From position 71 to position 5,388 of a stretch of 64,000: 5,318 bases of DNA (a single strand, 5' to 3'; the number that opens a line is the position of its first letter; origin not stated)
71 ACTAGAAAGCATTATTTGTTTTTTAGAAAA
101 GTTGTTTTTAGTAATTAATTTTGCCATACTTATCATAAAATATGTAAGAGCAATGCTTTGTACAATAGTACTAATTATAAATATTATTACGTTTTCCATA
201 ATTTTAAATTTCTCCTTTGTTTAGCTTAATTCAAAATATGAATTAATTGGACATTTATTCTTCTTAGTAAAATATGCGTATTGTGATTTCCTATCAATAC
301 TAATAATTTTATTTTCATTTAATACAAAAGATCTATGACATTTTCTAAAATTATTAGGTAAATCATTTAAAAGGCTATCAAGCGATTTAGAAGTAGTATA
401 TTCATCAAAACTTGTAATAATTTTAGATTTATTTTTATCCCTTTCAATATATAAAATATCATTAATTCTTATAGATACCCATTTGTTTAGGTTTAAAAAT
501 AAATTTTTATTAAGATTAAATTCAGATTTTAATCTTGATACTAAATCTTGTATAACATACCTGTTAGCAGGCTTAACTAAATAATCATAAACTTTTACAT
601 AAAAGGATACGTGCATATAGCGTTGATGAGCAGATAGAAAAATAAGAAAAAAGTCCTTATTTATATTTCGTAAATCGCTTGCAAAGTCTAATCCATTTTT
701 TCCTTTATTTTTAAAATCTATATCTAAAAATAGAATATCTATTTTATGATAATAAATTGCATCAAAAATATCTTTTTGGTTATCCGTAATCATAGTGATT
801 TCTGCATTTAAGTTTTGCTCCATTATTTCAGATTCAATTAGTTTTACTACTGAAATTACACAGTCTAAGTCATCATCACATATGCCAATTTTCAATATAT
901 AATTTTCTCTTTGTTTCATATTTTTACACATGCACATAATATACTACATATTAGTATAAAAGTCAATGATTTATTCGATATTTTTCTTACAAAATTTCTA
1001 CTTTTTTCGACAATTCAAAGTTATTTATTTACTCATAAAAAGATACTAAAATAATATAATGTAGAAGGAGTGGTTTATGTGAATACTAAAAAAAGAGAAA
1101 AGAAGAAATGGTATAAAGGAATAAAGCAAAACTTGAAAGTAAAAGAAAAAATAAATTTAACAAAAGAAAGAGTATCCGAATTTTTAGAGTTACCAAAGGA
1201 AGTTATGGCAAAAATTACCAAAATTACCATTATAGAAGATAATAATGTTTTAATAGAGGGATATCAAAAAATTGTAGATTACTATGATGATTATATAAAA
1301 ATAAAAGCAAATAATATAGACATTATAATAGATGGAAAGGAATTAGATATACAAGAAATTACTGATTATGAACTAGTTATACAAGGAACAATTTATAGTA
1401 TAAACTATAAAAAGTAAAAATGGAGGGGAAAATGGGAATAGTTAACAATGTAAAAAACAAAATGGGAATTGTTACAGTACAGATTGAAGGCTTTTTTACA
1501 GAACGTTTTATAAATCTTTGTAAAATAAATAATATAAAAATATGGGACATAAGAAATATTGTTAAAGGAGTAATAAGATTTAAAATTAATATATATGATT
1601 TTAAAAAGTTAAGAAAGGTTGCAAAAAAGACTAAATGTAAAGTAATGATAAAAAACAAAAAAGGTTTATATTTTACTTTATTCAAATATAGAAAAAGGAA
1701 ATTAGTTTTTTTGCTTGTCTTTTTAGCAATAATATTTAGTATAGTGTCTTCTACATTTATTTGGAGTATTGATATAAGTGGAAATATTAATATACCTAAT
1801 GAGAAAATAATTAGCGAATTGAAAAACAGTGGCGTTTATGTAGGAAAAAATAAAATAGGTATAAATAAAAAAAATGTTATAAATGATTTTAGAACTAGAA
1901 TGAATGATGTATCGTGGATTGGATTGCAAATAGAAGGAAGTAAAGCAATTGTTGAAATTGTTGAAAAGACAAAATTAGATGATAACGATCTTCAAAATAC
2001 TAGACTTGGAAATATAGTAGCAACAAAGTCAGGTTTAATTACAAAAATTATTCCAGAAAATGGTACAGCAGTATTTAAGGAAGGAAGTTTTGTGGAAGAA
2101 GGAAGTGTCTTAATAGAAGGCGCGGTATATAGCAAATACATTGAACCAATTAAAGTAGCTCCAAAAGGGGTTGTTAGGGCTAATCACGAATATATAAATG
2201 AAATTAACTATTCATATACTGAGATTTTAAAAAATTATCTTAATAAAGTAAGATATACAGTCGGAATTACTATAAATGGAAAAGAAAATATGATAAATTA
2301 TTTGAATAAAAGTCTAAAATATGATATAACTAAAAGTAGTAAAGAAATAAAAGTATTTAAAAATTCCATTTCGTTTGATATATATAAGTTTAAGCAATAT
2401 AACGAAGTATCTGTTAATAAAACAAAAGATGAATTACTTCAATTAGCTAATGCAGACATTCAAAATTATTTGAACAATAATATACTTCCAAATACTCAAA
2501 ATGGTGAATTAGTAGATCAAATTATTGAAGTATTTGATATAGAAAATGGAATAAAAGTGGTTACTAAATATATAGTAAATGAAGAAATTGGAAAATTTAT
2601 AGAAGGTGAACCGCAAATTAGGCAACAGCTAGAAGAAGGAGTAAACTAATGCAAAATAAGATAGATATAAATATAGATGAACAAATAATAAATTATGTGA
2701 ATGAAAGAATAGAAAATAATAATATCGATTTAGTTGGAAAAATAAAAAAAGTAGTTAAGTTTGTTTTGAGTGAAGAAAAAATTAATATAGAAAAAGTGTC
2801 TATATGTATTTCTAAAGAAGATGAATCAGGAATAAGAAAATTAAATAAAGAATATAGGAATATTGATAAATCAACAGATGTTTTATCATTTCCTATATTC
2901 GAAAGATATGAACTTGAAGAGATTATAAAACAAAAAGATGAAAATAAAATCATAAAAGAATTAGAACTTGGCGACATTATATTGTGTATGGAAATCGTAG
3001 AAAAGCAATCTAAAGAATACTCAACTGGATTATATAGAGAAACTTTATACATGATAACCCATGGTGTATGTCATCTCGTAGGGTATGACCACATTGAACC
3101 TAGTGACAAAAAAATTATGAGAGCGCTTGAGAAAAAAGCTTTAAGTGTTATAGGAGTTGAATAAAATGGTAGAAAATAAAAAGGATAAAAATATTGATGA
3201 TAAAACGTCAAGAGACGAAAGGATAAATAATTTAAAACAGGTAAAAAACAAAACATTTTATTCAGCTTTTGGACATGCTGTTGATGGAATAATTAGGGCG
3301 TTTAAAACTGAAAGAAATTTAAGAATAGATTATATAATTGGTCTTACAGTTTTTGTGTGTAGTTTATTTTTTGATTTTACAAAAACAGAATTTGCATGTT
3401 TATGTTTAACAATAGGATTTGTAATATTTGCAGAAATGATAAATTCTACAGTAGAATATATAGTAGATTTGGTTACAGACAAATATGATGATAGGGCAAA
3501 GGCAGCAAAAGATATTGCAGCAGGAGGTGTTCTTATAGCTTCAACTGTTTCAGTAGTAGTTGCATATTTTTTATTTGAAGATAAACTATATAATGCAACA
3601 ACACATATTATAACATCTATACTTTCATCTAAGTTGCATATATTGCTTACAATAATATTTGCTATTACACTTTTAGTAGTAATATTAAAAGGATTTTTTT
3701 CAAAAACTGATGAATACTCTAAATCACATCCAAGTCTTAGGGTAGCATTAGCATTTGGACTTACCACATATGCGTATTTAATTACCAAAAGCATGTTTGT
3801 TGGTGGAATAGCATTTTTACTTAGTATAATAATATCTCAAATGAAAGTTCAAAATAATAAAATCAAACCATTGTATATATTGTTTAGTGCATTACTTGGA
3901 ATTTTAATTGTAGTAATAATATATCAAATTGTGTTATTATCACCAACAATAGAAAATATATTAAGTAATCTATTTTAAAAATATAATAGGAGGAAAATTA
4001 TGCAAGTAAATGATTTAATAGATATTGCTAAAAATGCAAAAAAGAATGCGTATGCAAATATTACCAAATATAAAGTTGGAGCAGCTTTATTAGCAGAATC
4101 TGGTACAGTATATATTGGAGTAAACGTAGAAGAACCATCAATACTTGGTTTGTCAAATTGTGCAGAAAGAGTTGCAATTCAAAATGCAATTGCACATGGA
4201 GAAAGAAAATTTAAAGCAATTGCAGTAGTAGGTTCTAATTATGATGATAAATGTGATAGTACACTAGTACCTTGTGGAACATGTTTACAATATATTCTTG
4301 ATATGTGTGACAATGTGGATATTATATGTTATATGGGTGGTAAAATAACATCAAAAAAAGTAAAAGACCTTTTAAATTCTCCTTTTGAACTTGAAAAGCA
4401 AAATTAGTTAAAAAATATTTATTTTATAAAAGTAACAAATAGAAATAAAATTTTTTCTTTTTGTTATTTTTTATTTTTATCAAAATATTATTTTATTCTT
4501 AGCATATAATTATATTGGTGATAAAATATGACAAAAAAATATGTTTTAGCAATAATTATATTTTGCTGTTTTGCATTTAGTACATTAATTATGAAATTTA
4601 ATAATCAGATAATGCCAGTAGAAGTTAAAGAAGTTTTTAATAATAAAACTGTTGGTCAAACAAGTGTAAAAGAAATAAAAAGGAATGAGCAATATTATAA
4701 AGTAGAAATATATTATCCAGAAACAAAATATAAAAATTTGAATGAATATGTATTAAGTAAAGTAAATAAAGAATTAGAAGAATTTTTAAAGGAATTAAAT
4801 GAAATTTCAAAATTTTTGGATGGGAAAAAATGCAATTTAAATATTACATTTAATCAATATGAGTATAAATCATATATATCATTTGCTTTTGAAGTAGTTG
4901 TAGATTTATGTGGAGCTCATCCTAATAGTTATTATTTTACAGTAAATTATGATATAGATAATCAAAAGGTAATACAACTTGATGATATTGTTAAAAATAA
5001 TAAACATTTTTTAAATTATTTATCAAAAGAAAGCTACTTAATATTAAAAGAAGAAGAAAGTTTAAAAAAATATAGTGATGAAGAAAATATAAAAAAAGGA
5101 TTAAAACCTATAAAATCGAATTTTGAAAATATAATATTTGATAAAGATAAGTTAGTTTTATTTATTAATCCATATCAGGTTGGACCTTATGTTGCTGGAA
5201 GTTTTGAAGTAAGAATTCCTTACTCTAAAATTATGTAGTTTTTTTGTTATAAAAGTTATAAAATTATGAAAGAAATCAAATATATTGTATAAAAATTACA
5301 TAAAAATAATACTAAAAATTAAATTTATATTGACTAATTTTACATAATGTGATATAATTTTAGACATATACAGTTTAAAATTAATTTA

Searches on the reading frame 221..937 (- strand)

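Call 54: search_protein_families(library=pfam, proteins=[window:221-937:-], max_evalue=0.001)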
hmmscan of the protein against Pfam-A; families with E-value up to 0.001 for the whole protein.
window:221-937:- (238 aa): 2 families
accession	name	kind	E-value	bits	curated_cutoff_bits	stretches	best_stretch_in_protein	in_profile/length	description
PF04397.21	LytTR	-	6.8e-15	55.5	22.6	1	152-231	2-85/98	LytTr DNA-binding domain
PF00072.30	Response_reg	-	5.9e-09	36.5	30.2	1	19-131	3-108/111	Response regulator receiver domain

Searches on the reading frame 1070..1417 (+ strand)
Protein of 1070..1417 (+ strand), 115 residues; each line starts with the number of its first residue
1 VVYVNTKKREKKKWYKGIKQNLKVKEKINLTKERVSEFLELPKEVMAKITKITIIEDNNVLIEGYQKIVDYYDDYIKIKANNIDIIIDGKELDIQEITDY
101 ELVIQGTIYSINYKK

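Call 54: search_protein_families(library=pfam, proteins=[window:1070-1417:+], max_evalue=0.001)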
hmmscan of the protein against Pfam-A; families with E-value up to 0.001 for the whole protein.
window:1070-1417:+ (115 aa): 1 family
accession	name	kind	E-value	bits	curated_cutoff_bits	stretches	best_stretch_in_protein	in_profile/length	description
PF07873.16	YabP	-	3e-13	49.8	27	1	51-113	2-64/64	YabP family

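Call 97: search_protein_families(library=ncbifam, proteins=[window:1070-1417:+], max_evalue=0.00001)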
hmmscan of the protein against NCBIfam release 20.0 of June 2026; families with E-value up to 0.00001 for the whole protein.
window:1070-1417:+ (115 aa): 1 family
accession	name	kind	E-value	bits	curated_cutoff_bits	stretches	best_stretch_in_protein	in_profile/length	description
TIGR02856.1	spore_yqfC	equivalog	9.1e-18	63.9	77.8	1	32-114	2-84/85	sporulation protein YqfC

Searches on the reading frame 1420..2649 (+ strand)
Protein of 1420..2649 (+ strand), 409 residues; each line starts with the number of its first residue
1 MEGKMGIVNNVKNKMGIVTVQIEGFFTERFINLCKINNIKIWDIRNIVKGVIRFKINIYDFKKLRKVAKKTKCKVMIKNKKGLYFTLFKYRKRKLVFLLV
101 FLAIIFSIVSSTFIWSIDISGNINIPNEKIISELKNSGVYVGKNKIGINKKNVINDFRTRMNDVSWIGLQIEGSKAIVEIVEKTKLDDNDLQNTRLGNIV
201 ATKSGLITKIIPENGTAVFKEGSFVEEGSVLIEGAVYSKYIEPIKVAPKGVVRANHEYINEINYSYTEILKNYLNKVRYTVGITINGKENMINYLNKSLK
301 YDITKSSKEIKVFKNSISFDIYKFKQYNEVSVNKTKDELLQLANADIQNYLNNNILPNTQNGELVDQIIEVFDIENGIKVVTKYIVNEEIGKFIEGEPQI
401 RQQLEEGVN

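Call 41: find_encoding_contigs(protein=window:1420-2649:+, flank=10000, max_places=2)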
Protein window:1420-2649:+ (409 aa): no gene with exactly this product is on record in the collection.

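Call 54: search_protein_families(library=pfam, proteins=[window:1420-2649:+], max_evalue=0.001)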
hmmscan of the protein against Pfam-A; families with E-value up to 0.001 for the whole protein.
window:1420-2649:+ (409 aa): 1 family
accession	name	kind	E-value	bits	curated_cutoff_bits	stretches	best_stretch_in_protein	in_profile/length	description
PF06898.16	YqfD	-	7e-85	285.6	25.2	1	15-390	4-379/379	Putative stage IV sporulation protein YqfD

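Call 97: search_protein_families(library=ncbifam, proteins=[window:1420-2649:+], max_evalue=0.00001)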
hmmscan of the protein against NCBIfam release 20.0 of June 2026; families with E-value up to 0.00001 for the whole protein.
window:1420-2649:+ (409 aa): 1 family
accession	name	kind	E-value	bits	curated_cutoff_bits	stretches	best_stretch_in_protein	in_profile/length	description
TIGR02876.1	spore_yqfD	equivalog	2.2e-65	221.1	256.7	1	12-392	3-382/382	sporulation protein YqfD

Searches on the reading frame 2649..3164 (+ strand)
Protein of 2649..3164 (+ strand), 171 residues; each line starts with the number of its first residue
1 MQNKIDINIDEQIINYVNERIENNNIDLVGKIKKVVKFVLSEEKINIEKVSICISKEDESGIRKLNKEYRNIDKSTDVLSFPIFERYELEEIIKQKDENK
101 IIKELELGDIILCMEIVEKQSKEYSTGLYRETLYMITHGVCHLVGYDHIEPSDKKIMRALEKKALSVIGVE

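Call 83: find_encoding_contigs(protein=window:2649-3164:+, flank=10000, max_places=2)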
Protein window:2649-3164:+ (171 aa): 21 contigs read that carry it; 2 places shown.
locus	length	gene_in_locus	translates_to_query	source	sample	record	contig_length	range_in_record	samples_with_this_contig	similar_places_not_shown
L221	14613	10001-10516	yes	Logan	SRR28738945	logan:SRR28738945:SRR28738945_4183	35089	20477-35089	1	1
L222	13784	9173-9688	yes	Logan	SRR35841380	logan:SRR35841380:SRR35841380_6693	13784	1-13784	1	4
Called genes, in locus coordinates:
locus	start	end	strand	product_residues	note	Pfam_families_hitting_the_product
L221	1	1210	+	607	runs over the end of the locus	PF05895:DUF859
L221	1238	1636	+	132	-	PF05105:Phage_holin_4_1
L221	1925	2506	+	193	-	PF05257:CHAP, PF01476:LysM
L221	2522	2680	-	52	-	-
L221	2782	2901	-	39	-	-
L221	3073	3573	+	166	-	PF06114:Peptidase_M78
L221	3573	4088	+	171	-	-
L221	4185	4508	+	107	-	PF01381:HTH_3, PF12844:HTH_19 (weak), PF13443:HTH_26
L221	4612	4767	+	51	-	-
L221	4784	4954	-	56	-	PF00578:AhpC-TSA (weak)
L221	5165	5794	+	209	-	PF04647:AgrB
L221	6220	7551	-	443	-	PF14689:SPOB_a (weak), PF14501:HATPase_c_5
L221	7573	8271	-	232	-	PF00072:Response_reg, PF04397:LytTR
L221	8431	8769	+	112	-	PF07873:YabP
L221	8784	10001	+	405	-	PF06898:YqfD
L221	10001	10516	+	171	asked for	PF02130:YbeY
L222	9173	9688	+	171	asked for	PF02130:YbeY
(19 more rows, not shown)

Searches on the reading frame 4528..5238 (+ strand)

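Call 54: search_protein_families(library=pfam, proteins=[window:4528-5238:+], max_evalue=0.001)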
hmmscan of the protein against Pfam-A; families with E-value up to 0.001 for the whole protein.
window:4528-5238:+ (236 aa): 1 family
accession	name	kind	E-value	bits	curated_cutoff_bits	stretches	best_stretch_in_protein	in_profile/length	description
PF11738.13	DUF3298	-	2.8e-13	51.1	24.1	1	152-233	1-84/84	Protein of unknown function (DUF3298)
